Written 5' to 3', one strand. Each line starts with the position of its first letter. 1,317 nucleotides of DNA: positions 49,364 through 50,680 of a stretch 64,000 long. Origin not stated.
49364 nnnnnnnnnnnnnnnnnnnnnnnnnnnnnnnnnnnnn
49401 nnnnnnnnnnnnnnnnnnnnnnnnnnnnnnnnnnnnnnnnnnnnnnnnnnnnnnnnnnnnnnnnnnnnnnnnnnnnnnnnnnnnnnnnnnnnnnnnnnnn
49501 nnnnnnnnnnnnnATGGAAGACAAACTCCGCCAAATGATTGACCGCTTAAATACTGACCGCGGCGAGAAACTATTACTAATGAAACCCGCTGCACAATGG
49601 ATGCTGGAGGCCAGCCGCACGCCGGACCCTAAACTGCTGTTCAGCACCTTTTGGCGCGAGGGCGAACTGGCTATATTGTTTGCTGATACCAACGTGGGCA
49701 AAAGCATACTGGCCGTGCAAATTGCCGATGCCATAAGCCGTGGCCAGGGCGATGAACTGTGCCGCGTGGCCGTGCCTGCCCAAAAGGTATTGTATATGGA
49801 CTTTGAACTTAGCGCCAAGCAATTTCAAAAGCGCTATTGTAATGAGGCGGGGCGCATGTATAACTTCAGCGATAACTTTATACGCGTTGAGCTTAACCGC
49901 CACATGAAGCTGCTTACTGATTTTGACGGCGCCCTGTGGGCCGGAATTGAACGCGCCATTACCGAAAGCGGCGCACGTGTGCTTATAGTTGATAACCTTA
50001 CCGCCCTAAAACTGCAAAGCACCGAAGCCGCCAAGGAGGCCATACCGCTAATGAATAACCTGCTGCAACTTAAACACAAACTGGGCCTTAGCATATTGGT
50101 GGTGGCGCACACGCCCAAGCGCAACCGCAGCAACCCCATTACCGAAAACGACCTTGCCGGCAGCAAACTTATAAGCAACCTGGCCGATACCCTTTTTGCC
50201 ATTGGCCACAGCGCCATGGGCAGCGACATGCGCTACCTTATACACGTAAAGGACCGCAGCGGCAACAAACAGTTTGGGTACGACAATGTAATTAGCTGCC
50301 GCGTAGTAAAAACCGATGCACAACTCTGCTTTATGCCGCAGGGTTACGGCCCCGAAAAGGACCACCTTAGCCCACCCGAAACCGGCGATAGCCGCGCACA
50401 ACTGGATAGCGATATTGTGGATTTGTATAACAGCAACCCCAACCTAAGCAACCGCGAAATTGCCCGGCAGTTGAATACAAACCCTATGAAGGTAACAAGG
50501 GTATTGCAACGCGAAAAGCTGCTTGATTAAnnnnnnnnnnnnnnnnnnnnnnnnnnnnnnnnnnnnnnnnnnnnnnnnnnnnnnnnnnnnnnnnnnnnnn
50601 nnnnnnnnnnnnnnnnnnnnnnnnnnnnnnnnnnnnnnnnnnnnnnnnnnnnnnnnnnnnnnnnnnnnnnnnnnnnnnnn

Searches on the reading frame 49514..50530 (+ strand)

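Call 17: search_protein_families(library=pfam, proteins=[window:49514-50530:+], max_evalue=0.001)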
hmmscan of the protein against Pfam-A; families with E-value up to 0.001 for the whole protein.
window:49514-50530:+ (338 aa): 3 families
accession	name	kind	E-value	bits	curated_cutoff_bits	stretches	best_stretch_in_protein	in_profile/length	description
PF13481.12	AAA_25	-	8e-24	84.8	27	1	32-204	15-194/195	AAA domain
PF13412.12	HTH_24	-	0.00018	21.4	21.9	1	297-333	4-40/48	Winged helix-turn-helix DNA-binding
PF03796.21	DnaB_C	-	0.00026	20.9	27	0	47-114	16-73/255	DnaB-like helicase C terminal domain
